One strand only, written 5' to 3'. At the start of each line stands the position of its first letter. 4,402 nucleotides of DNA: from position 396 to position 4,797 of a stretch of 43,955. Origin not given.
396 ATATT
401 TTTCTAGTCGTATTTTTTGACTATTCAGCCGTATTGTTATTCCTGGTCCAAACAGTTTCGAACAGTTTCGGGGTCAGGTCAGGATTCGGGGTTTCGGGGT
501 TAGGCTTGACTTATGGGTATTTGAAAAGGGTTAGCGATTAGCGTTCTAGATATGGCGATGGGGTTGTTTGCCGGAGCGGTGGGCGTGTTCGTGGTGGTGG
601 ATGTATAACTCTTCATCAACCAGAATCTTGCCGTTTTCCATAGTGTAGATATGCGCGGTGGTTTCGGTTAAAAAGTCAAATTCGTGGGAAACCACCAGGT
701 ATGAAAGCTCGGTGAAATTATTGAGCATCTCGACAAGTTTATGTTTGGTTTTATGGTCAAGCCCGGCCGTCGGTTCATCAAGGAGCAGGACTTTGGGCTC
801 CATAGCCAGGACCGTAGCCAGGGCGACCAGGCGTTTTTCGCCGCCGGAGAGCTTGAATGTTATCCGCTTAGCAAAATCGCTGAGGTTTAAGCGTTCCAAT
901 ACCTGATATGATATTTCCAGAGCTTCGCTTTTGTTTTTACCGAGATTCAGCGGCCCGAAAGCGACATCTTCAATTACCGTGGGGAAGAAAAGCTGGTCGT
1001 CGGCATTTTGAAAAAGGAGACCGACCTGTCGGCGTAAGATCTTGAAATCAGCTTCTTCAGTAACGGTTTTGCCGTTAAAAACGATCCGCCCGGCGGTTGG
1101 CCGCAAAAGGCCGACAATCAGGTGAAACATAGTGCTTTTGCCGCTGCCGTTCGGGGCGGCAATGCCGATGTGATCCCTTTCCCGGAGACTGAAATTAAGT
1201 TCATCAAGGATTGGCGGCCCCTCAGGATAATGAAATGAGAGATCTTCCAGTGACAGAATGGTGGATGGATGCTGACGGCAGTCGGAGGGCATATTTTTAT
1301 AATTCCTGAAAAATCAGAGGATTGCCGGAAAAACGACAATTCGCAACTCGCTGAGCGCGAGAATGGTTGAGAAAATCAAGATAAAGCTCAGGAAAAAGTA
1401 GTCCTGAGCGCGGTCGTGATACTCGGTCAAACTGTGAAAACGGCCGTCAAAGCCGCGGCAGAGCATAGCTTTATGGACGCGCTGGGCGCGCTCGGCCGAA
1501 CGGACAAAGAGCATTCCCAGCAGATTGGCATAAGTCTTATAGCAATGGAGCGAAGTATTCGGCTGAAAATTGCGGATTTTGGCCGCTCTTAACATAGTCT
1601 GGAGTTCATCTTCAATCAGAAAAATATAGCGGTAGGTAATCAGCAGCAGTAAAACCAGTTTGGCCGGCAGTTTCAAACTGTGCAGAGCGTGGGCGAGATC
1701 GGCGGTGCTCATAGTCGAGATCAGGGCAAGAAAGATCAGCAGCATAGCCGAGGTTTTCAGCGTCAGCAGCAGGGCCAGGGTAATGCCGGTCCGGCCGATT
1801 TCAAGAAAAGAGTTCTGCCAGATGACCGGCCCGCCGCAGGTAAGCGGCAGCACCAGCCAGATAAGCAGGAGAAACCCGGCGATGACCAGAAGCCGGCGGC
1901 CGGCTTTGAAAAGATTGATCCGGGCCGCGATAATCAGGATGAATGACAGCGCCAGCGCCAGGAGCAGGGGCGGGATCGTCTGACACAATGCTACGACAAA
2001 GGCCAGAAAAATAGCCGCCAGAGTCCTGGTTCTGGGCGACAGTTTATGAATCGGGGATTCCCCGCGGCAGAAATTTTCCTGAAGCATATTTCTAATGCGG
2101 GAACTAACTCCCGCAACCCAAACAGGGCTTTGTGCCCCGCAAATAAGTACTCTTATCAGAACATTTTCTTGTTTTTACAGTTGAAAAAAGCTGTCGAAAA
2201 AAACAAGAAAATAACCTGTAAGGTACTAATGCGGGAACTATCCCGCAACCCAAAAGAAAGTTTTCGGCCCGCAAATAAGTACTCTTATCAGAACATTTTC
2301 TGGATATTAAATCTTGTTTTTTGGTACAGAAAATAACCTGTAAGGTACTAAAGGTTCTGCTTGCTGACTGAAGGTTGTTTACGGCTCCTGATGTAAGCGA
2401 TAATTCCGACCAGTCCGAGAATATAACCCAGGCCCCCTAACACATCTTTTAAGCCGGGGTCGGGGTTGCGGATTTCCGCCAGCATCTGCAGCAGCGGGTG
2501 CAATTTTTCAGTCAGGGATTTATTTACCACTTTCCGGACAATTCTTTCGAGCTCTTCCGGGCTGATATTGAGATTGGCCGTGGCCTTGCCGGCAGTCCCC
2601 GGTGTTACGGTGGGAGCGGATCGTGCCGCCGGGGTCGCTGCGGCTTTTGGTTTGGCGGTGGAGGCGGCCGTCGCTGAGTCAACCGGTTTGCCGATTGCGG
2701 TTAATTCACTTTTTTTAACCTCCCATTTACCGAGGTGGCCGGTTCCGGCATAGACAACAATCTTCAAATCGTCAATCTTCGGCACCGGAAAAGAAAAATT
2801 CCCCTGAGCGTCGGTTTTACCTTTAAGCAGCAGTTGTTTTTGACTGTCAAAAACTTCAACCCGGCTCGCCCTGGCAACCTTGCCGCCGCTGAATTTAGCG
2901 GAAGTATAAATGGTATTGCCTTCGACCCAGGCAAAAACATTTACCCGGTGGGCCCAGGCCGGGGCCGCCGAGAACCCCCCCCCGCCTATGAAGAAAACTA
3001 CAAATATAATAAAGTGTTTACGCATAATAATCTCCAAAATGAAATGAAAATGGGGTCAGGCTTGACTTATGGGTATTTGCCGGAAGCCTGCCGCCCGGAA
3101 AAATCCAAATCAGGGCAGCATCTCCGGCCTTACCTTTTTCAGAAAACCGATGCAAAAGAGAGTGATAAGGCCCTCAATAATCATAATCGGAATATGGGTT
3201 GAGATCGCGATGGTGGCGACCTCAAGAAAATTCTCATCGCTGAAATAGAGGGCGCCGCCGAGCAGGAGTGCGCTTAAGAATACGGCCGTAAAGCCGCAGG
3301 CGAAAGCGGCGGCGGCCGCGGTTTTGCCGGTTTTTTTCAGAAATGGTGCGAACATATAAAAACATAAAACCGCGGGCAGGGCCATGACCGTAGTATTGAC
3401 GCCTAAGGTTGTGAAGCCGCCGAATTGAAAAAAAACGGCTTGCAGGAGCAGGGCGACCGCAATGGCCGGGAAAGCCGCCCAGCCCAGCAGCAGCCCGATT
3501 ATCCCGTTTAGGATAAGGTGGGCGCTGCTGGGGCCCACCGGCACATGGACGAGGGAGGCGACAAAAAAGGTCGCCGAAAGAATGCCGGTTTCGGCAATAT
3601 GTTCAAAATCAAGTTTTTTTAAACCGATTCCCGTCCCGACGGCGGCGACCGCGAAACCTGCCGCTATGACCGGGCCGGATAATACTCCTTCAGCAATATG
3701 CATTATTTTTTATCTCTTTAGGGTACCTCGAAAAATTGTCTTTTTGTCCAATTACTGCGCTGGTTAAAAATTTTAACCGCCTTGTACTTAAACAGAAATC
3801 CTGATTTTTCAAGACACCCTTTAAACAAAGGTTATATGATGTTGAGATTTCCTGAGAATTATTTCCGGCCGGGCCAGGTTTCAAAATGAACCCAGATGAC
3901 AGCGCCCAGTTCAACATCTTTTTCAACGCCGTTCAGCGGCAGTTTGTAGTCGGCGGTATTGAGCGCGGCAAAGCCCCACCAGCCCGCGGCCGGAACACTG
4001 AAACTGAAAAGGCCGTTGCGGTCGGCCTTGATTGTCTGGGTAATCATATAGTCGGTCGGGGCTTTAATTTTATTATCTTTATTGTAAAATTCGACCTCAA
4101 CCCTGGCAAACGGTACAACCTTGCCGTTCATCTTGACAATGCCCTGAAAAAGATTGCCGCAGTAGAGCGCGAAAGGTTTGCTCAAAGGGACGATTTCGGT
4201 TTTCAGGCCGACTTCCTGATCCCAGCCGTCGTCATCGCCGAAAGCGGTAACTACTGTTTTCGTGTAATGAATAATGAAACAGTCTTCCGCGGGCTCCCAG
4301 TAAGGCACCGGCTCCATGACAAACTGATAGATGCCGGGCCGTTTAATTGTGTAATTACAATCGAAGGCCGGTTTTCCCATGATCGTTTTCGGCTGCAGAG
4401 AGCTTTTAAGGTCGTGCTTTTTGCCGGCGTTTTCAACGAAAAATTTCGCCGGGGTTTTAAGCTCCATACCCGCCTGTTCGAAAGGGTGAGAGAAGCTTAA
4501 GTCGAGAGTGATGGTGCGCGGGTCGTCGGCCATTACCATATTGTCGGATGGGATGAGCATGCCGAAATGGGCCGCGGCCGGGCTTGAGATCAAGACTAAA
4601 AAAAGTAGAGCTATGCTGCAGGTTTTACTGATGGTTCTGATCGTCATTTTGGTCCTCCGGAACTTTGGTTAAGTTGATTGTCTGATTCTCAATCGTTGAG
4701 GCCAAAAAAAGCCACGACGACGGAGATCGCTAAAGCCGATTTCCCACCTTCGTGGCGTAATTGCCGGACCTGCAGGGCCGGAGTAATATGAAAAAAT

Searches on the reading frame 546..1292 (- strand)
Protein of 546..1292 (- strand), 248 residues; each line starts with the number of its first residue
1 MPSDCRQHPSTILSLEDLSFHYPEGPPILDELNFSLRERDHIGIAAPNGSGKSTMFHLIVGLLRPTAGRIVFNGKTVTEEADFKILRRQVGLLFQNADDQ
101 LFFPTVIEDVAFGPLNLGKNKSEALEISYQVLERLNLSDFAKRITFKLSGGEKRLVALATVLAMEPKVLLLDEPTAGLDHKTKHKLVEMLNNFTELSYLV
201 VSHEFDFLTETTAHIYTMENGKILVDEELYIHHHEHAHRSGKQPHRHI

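Call 7: search_protein_families(library=ncbifam, proteins=[window:546-1292:-], max_evalue=0.00001)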
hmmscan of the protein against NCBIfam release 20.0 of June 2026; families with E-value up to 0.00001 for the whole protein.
window:546-1292:- (248 aa): 186 families (the best 25 are shown)
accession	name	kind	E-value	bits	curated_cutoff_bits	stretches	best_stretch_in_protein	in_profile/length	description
TIGR04521.1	ECF_ATPase_2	equivalog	1.1e-60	205.2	330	1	14-229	2-229/279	energy-coupling factor transporter ATPase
NF010171.0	PRK13652.1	equivalog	2.2e-56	191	476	1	12-225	3-218/277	cobalt transporter ATP-binding subunit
TIGR04520.1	ECF_ATPase_1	equivalog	1.1e-52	179.1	315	1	14-227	2-218/269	energy-coupling factor transporter ATPase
TIGR01166.1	cbiO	subfamily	2.7e-52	177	211.8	1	22-202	1-182/190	cobalt ABC transporter, ATP-binding protein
NF010158.0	PRK13637.1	equivalog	1.8e-48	165.2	390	1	15-227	5-227/287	energy-coupling factor transporter ATPase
NF010157.0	PRK13636.1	equivalog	3.1e-47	161.1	463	1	9-226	2-223/285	cobalt transporter ATP-binding subunit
NF010155.0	PRK13634.1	equivalog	1e-46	159.5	413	1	15-225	5-226/290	energy-coupling factor ABC transporter ATP-binding protein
NF010170.0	PRK13651.1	equivalog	2.8e-44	151.3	432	1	83-230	100-250/308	cobalt transporter ATP-binding subunit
NF010156.0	PRK13635.1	equivalog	4.1e-42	144.2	392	1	11-224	4-219/279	energy-coupling factor ABC transporter ATP-binding protein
NF010153.0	PRK13631.1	equivalog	4.2e-37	127.8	463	1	28-230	41-261/320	cobalt transporter ATP-binding subunit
NF010166.0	PRK13646.1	equivalog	6.2e-36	124.1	458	1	15-225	5-226/286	energy-coupling factor transporter ATPase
NF010167.0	PRK13648.1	subfamily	2.4e-35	122.2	241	1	10-224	5-221/269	energy-coupling factor transporter ATPase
TIGR02673.1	FtsE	equivalog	4e-35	121.4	264.85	1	13-222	2-214/214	cell division ATP-binding protein FtsE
TIGR00968.1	3a0106s01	subfamily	5e-35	121.1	342.75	1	28-224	15-210/237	sulfate ABC transporter ATP-binding protein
TIGR02211.1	LolD_lipo_ex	equivalog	6.7e-35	120.6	307.75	1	27-223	19-219/221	lipoprotein-releasing ABC transporter ATP-binding protein LolD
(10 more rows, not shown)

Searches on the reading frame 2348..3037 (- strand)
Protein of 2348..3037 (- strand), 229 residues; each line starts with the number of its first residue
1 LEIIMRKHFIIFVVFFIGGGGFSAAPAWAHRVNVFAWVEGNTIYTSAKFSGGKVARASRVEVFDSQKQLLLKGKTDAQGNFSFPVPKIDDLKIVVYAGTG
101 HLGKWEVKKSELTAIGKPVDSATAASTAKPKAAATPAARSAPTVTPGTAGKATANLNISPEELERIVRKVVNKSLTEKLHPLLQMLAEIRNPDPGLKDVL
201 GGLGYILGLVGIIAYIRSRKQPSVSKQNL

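Call 7: search_protein_families(library=ncbifam, proteins=[window:2348-3037:-], max_evalue=0.00001)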
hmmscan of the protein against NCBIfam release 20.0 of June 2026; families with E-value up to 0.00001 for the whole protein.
window:2348-3037:- (229 aa): 1 family
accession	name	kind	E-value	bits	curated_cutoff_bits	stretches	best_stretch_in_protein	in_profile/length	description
NF058648.1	ECF_sub_HI1622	equivalog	2.4e-52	177.5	100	1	23-220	7-180/180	NikL family nickel/cobalt ECF transporter subunit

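Call 38: find_homologous_proteins(query=window:2348-3037:-, max_evalue=1e-20)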
Query window:2348-3037:- (229 aa): 271 proteins with E <= 1e-20 among 1203 candidates; the best 120 are listed.
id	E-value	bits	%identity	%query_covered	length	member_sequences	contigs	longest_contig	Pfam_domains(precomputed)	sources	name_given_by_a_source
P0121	2.0e-142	490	100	98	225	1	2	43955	PF27549.1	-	-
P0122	1.3e-109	383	80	95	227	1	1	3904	PF27549.1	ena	-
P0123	3.9e-109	381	77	100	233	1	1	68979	PF27549.1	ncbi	-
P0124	4.3e-89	316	66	98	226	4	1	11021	PF27549.1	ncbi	-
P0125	3.1e-88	313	68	98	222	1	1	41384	PF27549.1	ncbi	-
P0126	4.4e-88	313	67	98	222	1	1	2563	PF27549.1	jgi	jgi:nickel transport protein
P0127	4.8e-86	306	66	98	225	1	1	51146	PF27549.1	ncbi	-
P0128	1.0e-85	305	66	98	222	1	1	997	PF27549.1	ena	-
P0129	4.3e-85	303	68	96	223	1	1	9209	PF27549.1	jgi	-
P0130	1.3e-84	301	67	89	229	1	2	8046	PF27549.1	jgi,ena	-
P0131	4.1e-84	300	63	98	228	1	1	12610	PF27549.1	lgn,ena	-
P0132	4.5e-83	296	67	96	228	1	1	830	PF27549.1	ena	-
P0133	3.3e-82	293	63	98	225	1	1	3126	PF27549.1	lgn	-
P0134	9.7e-82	292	64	98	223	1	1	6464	PF27549.1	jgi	-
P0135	4.3e-81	290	64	98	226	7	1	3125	PF27549.1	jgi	jgi:nickel transport protein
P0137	5.1e-73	263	55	98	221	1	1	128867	PF27549.1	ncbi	-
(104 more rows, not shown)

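Call 39: find_encoding_contigs(protein=P0123, flank=4000, max_places=1)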
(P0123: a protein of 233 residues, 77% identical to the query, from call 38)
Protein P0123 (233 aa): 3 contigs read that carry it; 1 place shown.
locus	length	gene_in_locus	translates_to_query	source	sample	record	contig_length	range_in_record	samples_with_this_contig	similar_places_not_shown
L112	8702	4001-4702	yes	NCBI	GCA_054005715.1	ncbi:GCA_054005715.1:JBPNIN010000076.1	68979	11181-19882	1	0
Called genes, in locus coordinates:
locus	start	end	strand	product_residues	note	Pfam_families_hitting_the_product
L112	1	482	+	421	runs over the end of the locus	PF01554:MatE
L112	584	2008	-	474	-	-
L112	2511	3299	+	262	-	PF10670:DUF4198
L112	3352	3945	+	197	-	PF01891:CbiM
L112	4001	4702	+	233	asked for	PF27549:HI_1622_C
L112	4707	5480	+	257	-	PF02361:CbiQ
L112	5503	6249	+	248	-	PF00005:ABC_tran, PF02463:SMC_N, PF13304:AAA_21 (weak)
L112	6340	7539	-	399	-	PF07690:MFS_1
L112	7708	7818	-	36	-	-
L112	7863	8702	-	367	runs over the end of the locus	-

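Call 40: find_encoding_contigs(protein=P0122, flank=4000, max_places=1)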
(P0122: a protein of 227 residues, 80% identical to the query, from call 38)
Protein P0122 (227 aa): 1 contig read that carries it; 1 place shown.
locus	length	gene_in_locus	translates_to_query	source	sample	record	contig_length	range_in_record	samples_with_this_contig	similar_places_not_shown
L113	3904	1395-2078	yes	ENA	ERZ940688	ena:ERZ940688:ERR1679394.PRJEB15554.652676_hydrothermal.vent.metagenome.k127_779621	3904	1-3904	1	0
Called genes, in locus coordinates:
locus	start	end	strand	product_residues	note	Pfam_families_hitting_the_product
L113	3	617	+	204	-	?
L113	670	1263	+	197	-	PF01891:CbiM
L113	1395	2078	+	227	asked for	PF27549:HI_1622_C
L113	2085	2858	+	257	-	PF02361:CbiQ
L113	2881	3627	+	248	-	PF00005:ABC_tran, PF02463:SMC_N, PF13304:AAA_21 (weak)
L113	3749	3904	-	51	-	?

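Call 53: find_encoding_contigs(protein=P0137, flank=10000, max_places=1)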
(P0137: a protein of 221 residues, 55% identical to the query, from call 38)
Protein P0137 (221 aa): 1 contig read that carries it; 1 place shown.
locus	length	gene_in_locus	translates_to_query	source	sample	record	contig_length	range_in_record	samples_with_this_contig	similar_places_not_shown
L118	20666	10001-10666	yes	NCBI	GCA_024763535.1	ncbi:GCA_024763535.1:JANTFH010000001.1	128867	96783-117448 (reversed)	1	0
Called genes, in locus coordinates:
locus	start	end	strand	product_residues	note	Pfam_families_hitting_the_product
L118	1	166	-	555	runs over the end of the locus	PF01642:MM_CoA_mutase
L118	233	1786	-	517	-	PF01039:Carboxyl_trans, PF03255:ACCA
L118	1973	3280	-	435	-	PF03721:UDPG_MGDP_dh_N, PF00984:UDPG_MGDP_dh, PF03720:UDPG_MGDP_dh_C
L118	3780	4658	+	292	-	PF12728:HTH_17, PF12727:PBP_like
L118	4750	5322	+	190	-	PF04191:PEMT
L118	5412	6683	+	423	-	PF01554:MatE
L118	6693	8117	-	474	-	-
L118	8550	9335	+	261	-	PF10670:DUF4198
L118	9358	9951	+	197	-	PF01891:CbiM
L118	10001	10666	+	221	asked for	PF27549:HI_1622_C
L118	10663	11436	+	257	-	PF02361:CbiQ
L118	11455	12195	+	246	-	PF00005:ABC_tran, PF02463:SMC_N, PF13304:AAA_21 (weak)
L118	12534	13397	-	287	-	PF07589:PEP_exosort_dom (weak)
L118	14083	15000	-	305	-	PF13241:NAD_binding_7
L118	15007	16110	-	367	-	-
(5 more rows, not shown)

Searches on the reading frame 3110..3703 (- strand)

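Call 7: search_protein_families(library=ncbifam, proteins=[window:3110-3703:-], max_evalue=0.00001)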
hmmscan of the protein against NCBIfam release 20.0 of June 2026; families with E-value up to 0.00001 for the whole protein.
window:3110-3703:- (197 aa): 12 families
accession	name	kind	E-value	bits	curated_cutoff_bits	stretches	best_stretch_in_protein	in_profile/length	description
NF004905.0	PRK06265.1-5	equivalog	2.1e-83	279.5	173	1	1-196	1-197/205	cobalt transporter CbiM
NF004908.0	PRK06265.2-3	equivalog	1e-55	188.9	205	1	1-196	1-197/211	cobalt transporter CbiM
NF004903.0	PRK06265.1-3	equivalog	1.3e-54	184.9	193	1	1-196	2-198/211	cobalt transporter CbiM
NF004909.0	PRK06265.2-5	equivalog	9.4e-54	182.5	172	1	1-196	1-194/196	cobalt transporter CbiM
NF004904.0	PRK06265.1-4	equivalog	6.3e-51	173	172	1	1-196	1-199/206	cobalt transporter CbiM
NF004906.0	PRK06265.2-1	equivalog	1.7e-45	155.5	205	1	1-196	1-209/212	cobalt transporter CbiM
NF004907.0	PRK06265.2-2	subfamily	9.7e-43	146.3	200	1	1-196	21-217/221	cobalt transporter CbiM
NF006184.0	PRK08319.1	equivalog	9.5e-16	58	180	1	1-196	1-212/224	energy-coupling factor ABC transporter permease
NF004902.0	PRK06265.1-1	equivalog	4.9e-14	52.5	219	1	28-196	32-203/213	cobalt transporter CbiM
NF008873.0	PRK11909.1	equivalog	1.8e-12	47.5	225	1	1-181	1-193/230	cobalt transporter CbiM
TIGR00123.1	cbiM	equivalog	3.1e-11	43.6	184.15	1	40-196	46-212/214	cobalt ECF transporter S component CbiM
NF005598.0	PRK07331.1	equivalog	1.8e-10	40.8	401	1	1-194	1-218/323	cobalt transporter CbiM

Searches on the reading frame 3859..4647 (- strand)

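Call 28: search_protein_families(library=pfam, proteins=[window:3859-4647:-], max_evalue=0.001)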
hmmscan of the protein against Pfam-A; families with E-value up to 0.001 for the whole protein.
window:3859-4647:- (262 aa): 1 family
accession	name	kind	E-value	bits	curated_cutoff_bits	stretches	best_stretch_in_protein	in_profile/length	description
PF10670.15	DUF4198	-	7.9e-58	196.5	34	1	24-231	1-208/209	Domain of unknown function (DUF4198)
